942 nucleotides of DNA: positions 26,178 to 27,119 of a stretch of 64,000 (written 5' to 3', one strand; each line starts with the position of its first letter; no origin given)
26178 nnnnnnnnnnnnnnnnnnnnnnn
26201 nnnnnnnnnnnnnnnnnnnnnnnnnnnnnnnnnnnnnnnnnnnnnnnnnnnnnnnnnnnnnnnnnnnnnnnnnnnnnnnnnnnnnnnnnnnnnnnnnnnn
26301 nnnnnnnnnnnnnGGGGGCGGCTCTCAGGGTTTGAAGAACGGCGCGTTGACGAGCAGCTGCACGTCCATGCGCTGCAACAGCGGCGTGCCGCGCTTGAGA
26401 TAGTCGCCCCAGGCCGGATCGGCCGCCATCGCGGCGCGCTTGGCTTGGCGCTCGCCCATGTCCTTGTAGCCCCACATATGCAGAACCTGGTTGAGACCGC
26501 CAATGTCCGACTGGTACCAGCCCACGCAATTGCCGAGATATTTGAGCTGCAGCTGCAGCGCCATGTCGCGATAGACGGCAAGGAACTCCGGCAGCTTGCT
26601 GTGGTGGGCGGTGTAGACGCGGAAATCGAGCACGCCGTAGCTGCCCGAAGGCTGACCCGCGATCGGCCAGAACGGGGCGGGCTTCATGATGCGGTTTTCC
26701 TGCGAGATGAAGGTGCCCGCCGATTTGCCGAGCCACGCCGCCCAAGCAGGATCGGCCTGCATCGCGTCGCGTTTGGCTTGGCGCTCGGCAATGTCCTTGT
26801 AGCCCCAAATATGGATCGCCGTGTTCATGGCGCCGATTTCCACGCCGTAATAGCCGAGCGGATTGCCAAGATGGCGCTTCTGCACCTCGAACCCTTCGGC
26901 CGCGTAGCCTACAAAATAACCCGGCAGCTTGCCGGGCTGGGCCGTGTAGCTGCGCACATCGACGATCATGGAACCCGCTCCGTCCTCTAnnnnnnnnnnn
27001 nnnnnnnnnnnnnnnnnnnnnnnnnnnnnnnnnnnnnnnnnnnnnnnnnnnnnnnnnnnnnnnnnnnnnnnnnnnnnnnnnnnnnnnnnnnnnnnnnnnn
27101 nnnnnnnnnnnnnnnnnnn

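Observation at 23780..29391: Five-gene operon (acyl-CoA synthetase, SDR, NIPSNAP, acyl-CoA dehydrogenase, APH-family kinase) resembling the lva 4-hydroxy-acid pathway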

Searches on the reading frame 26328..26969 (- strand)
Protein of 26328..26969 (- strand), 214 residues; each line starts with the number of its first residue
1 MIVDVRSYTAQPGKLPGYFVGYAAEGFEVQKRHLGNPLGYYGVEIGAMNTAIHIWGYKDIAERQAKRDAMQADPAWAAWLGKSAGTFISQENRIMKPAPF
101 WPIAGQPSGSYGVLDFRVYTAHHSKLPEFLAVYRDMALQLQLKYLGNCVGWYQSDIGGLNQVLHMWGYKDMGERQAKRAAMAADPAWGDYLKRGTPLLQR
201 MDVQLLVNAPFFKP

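Call 6: search_protein_families(library=pfam, proteins=[window:26328-26969:-])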
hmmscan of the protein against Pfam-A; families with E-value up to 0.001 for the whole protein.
window:26328-26969:- (214 aa): 1 family
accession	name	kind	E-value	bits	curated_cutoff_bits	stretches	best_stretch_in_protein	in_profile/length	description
PF07978.19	NIPSNAP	-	2.3e-51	172.6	22.3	2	115-211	2-100/102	NIPSNAP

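Call 7: search_protein_families(library=ncbifam, proteins=[window:26328-26969:-])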
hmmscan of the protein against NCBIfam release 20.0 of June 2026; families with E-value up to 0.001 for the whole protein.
window:26328-26969:- (214 aa): 0 families

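Call 36: find_homologous_proteins(query=window:26328-26969:-, max_evalue=0.00001)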
Query window:26328-26969:- (214 aa): 38 proteins with E <= 0.00001 among 184 candidates.
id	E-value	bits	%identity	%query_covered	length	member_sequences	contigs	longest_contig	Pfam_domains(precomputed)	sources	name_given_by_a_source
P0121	1.6e-138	478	95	100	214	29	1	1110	PF07978.20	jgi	-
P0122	1.1e-122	426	83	100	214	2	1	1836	PF07978.20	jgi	jgi:hypothetical protein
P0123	1.2e-116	406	81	100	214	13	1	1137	PF07978.20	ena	-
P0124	4.6e-108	378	74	100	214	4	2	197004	PF07978.20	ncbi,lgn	-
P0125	1.8e-107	376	74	100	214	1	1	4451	PF07978.20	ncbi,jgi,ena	jgi:hypothetical protein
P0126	3.9e-107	375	73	100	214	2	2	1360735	PF07978.20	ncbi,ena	-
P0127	5.5e-105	368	71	100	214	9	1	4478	PF07978.20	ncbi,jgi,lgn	jgi:hypothetical protein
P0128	3.0e-104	366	72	100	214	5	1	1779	PF07978.20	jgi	-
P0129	1.0e-103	364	70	100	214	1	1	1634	PF07978.20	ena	-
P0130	1.1e-102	360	71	100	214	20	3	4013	PF07978.20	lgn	-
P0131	2.8e-101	356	70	100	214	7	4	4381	PF07978.20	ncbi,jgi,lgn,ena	jgi:hypothetical protein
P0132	3.3e-100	352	69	100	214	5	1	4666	PF07978.20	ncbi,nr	ncbi:MAG: NIPSNAP family protein [Rhodospirillales bacterium]|nr:NIPSNAP family protein [Rhodospiril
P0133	4.8e-100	352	67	100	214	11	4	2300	PF07978.20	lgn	-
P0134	2.8e-99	349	70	100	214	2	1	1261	PF07978.20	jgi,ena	-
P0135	1.8e-96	340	67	100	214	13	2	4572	PF07978.20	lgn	-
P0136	1.6e-89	317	62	100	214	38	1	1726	PF07978.20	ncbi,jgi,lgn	-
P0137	6.0e-83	296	44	100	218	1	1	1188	PF07978.20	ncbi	-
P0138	4.5e-76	273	55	100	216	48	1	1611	PF07978.20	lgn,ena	-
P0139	1.7e-75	272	42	100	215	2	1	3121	PF07978.20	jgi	jgi:hypothetical protein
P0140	2.9e-73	264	56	100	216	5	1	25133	PF07978.20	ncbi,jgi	jgi:hypothetical protein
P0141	1.5e-71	259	46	100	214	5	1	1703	PF07978.20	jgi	jgi:hypothetical protein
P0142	6.6e-66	240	50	100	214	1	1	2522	PF07978.20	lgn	-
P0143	3.6e-65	238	46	99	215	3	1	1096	PF07978.20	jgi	jgi:hypothetical protein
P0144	6.4e-60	221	43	99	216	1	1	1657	PF07978.20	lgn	-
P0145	5.4e-59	218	44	100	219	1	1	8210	PF07978.20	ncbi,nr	ncbi:MAG: NIPSNAP family protein [Rhodospirillales bacterium]|nr:NIPSNAP family protein [Rhodospiril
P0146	6.3e-59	217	42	100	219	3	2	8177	PF07978.20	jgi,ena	-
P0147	7.2e-59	217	47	100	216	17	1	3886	PF07978.20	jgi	jgi:hypothetical protein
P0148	1.2e-56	210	46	99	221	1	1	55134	PF07978.20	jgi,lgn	jgi:hypothetical protein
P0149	1.3e-49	187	64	57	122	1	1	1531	PF07978.20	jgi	jgi:hypothetical protein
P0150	5.9e-27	113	53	48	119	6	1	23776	PF07978.20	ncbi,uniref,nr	ncbi:NIPSNAP family protein [Teichococcus vastitatis]|uniref:NIPSNAP family protein n=1 Tax=Teichoco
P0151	4.2e-26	110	50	47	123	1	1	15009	PF07978.20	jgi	jgi:hypothetical protein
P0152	7.1e-26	109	51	47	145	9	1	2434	PF07978.20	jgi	-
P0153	9.8e-25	106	48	51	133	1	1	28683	PF07978.20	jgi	jgi:hypothetical protein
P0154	3.2e-23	101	33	99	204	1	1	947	PF07978.20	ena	-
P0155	5.5e-23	100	33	99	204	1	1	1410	PF07978.20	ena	-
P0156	1.1e-22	99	33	99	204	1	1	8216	PF07978.20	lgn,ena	-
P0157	1.3e-22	99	48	47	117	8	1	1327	PF07978.20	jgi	jgi:hypothetical protein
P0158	4.0e-20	90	44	46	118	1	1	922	PF07978.20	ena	-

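Call 37: find_encoding_contigs(protein=P0140, flank=7000, max_places=1)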
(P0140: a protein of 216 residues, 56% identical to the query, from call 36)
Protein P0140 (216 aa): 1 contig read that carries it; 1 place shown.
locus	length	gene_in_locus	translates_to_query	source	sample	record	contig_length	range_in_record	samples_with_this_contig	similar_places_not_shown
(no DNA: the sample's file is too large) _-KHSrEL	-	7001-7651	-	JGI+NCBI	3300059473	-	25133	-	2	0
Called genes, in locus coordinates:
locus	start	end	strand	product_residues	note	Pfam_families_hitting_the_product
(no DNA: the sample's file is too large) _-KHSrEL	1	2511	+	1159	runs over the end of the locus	PF17757:UvrB_inter, PF02559:CarD_TRCF_RID, PF00270:DEAD, PF04851:ResIII, PF00271:Helicase_C, PF03461:TRCF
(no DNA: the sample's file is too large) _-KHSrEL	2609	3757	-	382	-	PF02746:MR_MLE_N, PF13378:MR_MLE_C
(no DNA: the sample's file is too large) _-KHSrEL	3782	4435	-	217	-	PF01323:DSBA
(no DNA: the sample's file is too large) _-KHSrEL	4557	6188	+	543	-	PF00501:AMP-binding, PF13193:AMP-binding_C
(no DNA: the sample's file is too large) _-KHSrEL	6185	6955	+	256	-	PF00106:adh_short, PF08659:KR, PF13561:adh_short_C2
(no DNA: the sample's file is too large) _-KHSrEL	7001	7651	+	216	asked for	PF07978:NIPSNAP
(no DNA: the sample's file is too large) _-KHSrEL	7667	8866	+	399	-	PF02771:Acyl-CoA_dh_N, PF02770:Acyl-CoA_dh_M, PF00441:Acyl-CoA_dh_1, PF08028:Acyl-CoA_dh_2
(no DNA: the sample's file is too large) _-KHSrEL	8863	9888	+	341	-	PF01636:APH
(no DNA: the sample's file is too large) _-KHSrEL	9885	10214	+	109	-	PF19802:DUF6285 (faint)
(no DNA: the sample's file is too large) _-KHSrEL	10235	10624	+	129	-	PF13442:Cytochrome_CBB3, PF00034:Cytochrom_C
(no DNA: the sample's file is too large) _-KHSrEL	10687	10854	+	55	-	-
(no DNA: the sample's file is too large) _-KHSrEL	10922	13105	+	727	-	PF11412:DsbD_N, PF02683:DsbD_TM, PF13899:Thioredoxin_7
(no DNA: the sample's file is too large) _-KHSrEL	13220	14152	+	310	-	PF00561:Abhydrolase_1, PF12146:Hydrolase_4 (weak), PF12697:Abhydrolase_6, PF03096:Ndr (weak)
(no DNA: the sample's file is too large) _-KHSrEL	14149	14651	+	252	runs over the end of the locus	PF06249:EutQ (faint), PF05899:Cupin_3, PF07883:Cupin_2 (weak), PF05899:Cupin_3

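Call 38: find_encoding_contigs(protein=P0148, flank=7000, max_places=1)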
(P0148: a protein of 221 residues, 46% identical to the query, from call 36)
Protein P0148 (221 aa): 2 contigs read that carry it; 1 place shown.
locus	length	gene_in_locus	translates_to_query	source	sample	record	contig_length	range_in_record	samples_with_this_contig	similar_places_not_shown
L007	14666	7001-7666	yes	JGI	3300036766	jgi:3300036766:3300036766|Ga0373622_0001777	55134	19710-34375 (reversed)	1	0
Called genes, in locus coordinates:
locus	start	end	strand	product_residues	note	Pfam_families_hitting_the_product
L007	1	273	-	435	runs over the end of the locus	PF13489:Methyltransf_23 (weak), PF01209:Ubie_methyltran, PF13847:Methyltransf_31, PF08241:Methyltransf_11, PF08242:Methyltransf_12, PF13649:Methyltransf_25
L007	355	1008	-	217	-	PF01323:DSBA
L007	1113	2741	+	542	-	PF00501:AMP-binding, PF13193:AMP-binding_C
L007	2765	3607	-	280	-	PF00881:Nitroreductase, PF28600:Nitroreductase_C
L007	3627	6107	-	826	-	PF12607:DUF3772, PF00924:MS_channel_2nd, PF21082:MS_channel_3rd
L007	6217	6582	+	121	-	PF00106:adh_short, PF01370:Epimerase (weak), PF08659:KR, PF13561:adh_short_C2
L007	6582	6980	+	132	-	PF00106:adh_short, PF13561:adh_short_C2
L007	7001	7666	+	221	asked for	PF07978:NIPSNAP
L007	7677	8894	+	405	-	PF02771:Acyl-CoA_dh_N, PF02770:Acyl-CoA_dh_M, PF00441:Acyl-CoA_dh_1, PF08028:Acyl-CoA_dh_2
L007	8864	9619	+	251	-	PF00881:Nitroreductase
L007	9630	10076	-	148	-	PF10387:DUF2442 (weak)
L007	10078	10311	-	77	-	PF13711:DUF4160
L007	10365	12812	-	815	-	PF01266:DAO, PF16350:FAO_M, PF01571:GCV_T, PF08669:GCV_T_C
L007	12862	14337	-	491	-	PF00171:Aldedh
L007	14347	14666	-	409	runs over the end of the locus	PF01663:Phosphodiest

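Call 39: find_encoding_contigs(protein=P0145, flank=7000, max_places=1)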
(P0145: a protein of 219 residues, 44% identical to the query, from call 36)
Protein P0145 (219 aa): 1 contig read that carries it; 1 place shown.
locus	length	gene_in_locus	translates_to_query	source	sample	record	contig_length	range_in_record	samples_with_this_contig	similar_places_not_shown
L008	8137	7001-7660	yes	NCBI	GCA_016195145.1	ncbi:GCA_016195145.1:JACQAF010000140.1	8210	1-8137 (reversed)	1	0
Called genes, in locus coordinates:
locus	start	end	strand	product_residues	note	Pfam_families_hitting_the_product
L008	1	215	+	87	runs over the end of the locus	PF03937:Sdh5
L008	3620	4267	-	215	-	PF01323:DSBA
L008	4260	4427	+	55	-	-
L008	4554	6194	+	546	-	PF00501:AMP-binding, PF13193:AMP-binding_C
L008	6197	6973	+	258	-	PF00106:adh_short, PF08659:KR, PF13561:adh_short_C2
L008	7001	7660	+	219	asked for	PF07978:NIPSNAP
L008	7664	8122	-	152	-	PF14031:D-ser_dehydrat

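Call 40: find_encoding_contigs(protein=P0156, flank=7000, max_places=1)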
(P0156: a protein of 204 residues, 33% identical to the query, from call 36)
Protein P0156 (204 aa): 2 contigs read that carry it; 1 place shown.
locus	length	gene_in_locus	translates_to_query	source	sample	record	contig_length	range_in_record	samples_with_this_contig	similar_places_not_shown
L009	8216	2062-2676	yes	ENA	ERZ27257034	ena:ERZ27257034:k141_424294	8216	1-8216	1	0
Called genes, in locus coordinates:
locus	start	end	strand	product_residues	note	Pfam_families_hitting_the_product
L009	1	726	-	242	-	?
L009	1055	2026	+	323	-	PF00389:2-Hacid_dh, PF02826:2-Hacid_dh_C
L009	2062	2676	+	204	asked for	PF07978:NIPSNAP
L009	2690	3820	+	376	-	PF03150:CCP_MauG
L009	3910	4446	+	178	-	PF07719:TPR_2 (faint), PF13428:TPR_14 (faint), PF14559:TPR_19 (faint)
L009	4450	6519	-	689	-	PF05378:Hydant_A_N, PF01968:Hydantoinase_A, PF19278:Hydant_A_C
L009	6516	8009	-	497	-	PF02538:Hydantoinase_B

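Call 41: search_solved_structures(query=window:26328-26969:-, max_evalue=1)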
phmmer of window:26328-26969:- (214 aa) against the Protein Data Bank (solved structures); distinct sequences matched with E-value up to 1: 7.
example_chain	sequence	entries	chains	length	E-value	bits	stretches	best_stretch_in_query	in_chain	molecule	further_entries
2ap6_A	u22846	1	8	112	2.3e-21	79.7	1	1-103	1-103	hypothetical protein Atu4242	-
1vqs_A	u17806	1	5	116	4e-21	78.9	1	1-103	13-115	hypothetical protein AGR_L_1239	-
5k9f_A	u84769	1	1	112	2.2e-17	66.7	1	1-103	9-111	NIPSNAP domain protein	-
1vqy_A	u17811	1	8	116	2.8e-17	66.3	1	113-211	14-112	hypothetical protein AGR_pAT_315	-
5kak_A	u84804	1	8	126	3.2e-17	66.2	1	113-212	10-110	Uncharacterized protein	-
5ixu_A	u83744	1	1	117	3e-14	56.4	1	113-211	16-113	Uncharacterized protein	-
6y9t_A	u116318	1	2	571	0.18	14.6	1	113-200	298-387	Alpha-glucosidase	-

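Call 54: find_related_loci(query=A1, collection=genome_contigs, flank=7000)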
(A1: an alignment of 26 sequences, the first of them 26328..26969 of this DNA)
Query A1 (214 aa) in genome_contigs; peptide patterns used: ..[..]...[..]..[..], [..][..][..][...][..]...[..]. (x = any residue, [..] = any of these).
600 stretches matched a pattern (row limit reached: there are more); 594 encode a relative of the query (tblastn E <= 1e-3); the best 80 are kept; 80 distinct loci.
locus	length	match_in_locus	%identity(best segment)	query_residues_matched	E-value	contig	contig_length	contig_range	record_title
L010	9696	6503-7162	69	1-214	7e-100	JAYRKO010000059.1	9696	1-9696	MAG: Tagaea sp. isolate XM2_XAASGE1bin.18 NODE_2852_length_9696_cov_8.136900, whole genome shotgun sequence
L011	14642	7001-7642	56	1-214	5e-79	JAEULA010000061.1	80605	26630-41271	MAG: Alphaproteobacteria bacterium isolate new MAG-109 k141_372047, whole genome shotgun sequence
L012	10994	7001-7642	53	1-214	7e-76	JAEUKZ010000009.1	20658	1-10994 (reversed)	MAG: Alphaproteobacteria bacterium isolate new MAG-108 k141_613950, whole genome shotgun sequence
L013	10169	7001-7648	54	1-214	6e-75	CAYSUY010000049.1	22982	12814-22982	MAG TPA_asm: uncultured Acetobacteraceae bacterium isolate SRP193358_co1_593 genome assembly, contig: NODE_5286_length_2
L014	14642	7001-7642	49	1-214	6e-74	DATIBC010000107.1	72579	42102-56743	MAG TPA_asm: Alphaproteobacteria bacterium isolate SMAG_U16280 k141_1165395, whole genome shotgun sequence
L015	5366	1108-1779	51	1-214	1e-72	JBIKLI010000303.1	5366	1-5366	MAG: Alphaproteobacteria bacterium isolate ME2014-08-22_3300042298_group5_bin116 Rohwer_bin1816_scaffold_23420_c1, whole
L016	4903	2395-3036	56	1-214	1e-70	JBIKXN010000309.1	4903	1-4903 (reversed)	MAG: Alphaproteobacteria bacterium isolate ME2015-09-26_3300035689_group6_bin48 Rohwer_bin1818_scaffold_16919_c1, whole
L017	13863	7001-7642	47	1-214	6e-67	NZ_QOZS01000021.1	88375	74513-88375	Desertibaculum subflavum strain SYSU D60015 s1731_Contig21, whole genome shotgun sequence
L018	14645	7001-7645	48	1-212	2e-65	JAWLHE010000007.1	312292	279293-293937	MAG: Alphaproteobacteria bacterium isolate 30dZY2.bin.37 NODE_84_length_312292_cov_15.661921, whole genome shotgun seque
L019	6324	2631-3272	43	1-211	2e-62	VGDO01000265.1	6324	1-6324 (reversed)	MAG: Alphaproteobacteria bacterium isolate M_DeepCast_50m_m2_111 M_DeepCast_50m_m2_111_Ga0194121_10022503, whole genome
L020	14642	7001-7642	46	1-214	2e-60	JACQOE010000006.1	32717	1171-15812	MAG: Proteobacteria bacterium isolate NC_groundwater_1273_Ag_S-0.2um_71_98 S_p2_S4_coassembly_k141_272989, whole genome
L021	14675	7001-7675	50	1-214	3e-64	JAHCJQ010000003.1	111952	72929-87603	MAG: Alphaproteobacteria bacterium isolate TGS_PRO4 PRO4_3, whole genome shotgun sequence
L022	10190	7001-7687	41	1-213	7e-54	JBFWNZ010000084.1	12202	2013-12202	MAG: Alphaproteobacteria bacterium isolate CA_2019_TPBF_124 NODE_22182_length_12202_cov_3.686294_TPBF, whole genome shot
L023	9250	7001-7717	37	1-212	3e-47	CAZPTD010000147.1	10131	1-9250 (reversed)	MAG TPA_asm: uncultured Neomegalonema sp. isolate SRP128890_co1_157 genome assembly, contig: NODE_9586_length_10131_cov_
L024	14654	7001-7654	39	1-213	7e-43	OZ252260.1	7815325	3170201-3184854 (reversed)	MAG: Hoeflea sp. isolate 2f27de24-c198-4795-9465-b2fefa61cf49 genome assembly, chromosome: 1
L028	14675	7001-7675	33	1-214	7e-36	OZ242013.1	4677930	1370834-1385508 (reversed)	MAG: Dehalococcoidia bacterium isolate 46172bb6-85ce-4bfa-83e6-a227f3f22208 genome assembly, chromosome: 1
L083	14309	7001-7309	54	1-213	4e-29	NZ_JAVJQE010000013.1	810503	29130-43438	MAG: Marivibrio sp. isolate E1-EBD-10 k141_3741, whole genome shotgun sequence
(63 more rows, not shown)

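Call 66: search_protein_families(library=pfam, max_evalue=0.0001, proteins=[L028:3736-5427:+, L028:5449-6093:+, L028:6099-6995:+, L028:7001-7687:+, L028:8249-9346:-, L028:9455-10567:-, L083:7362-8552:+, L083:8552-8890:+, L017:5758-6906:-, L020:4688-6559:-])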
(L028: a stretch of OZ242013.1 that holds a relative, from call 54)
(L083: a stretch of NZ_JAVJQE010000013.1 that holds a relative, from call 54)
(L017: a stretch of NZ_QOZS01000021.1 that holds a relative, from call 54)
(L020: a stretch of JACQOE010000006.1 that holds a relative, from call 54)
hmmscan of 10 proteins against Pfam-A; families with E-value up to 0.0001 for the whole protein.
L028:3736-5427:+ (564 aa): 1 family
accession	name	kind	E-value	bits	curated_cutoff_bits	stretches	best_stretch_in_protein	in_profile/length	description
PF01268.25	FTHFS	-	2.1e-218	726.5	27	1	21-562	12-555/556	Formate--tetrahydrofolate ligase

L028:5449-6093:+ (215 aa): 1 family
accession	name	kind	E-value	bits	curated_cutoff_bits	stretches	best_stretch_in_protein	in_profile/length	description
PF01177.27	Asp_Glu_race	-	2.6e-13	50.7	31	1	54-178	57-180/211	Asp/Glu/Hydantoin racemase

L028:6099-6995:+ (299 aa): 4 families
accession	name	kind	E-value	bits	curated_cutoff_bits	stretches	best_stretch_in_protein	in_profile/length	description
PF07859.19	Abhydrolase_3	-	1.9e-59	201.4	25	1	72-273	1-209/210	alpha/beta hydrolase fold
PF20434.5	BD-FAE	-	2e-12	47.5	26.8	1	64-157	8-108/215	BD-FAE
PF10340.15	Say1_Mug180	-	2.2e-12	47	21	1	66-210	120-271/374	Steryl acetyl hydrolase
PF00326.27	Peptidase_S9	-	5.1e-05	23.3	22.6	0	119-264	44-181/213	Prolyl oligopeptidase family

L028:7001-7687:+ (229 aa): 1 family
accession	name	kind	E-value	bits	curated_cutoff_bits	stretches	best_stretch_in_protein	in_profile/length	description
PF07978.19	NIPSNAP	-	5.8e-43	145.7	22.3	2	128-226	2-101/102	NIPSNAP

L028:8249-9346:- (366 aa): 2 families
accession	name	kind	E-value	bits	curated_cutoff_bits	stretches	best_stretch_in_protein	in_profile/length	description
PF01168.26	Ala_racemase_N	-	2e-19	70.6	24.1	1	24-226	2-196/220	Alanine racemase, N-terminal domain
PF14031.13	D-ser_dehydrat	-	5.6e-10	40.2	22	1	262-346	1-95/97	Putative serine dehydratase domain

L028:9455-10567:- (371 aa): 2 families
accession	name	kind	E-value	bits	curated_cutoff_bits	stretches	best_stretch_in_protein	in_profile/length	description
PF01168.26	Ala_racemase_N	-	1e-20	74.9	24.1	1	26-246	1-212/220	Alanine racemase, N-terminal domain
PF14031.13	D-ser_dehydrat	-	4.6e-11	43.6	22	1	265-350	1-94/97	Putative serine dehydratase domain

L083:7362-8552:+ (397 aa): 1 family
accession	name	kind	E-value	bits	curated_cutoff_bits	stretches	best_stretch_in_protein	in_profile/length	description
PF01636.29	APH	-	9.4e-27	94.7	23.2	1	100-321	20-226/239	Phosphotransferase enzyme family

L083:8552-8890:+ (113 aa): 0 families

L017:5758-6906:- (383 aa): 2 families
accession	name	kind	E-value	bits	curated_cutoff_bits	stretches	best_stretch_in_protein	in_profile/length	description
PF01546.33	Peptidase_M20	-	3.1e-25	89.7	24.6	1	82-380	2-205/206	Peptidase family M20/M25/M40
PF07687.19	M20_dimer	-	2e-17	63.5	21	1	186-275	2-94/107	Peptidase dimerisation domain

L020:4688-6559:- (624 aa): 2 families
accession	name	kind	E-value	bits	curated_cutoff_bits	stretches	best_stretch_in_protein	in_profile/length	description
PF02867.20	Ribonuc_red_lgC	-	1.3e-121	407.2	23.9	2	91-410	2-337/523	Ribonucleotide reductase, barrel domain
PF00317.26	Ribonuc_red_lgN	-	2.1e-16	60.1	28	1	23-87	3-77/77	Ribonucleotide reductase, all-alpha domain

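Call 78: predict_structure(alignment_id=A1)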
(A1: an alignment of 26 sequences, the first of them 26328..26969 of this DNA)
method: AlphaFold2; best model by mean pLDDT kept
length: 214 residues; sequences in the alignment: 26
mean_pLDDT: 93.9   pTM: 0.87
mean pLDDT of the five models: 93.9, 92.6, 92.3, 91.9, 91.4
residues with pLDDT >= 90: 195; 70-90: 18; 50-70: 1; < 50: 0
segments of 3 or more residues with pLDDT < 50: none
pLDDT, mean of each block of 10 residues (from residue 1): 95 94 95 95 93 96 97 97 95 93 84 95 95 96 93 84 95 96 97 96 94 84
secondary structure, 60 per line:
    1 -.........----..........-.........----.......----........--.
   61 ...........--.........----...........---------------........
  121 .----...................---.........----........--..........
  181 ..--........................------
elements in order: E2-10 H15-24 H26-34 E39-45 E50-57 H60-71 H74-82 E87-97 E113-121 H126-144 E148-156 E161-168 H171-182 H185-197 E198-208
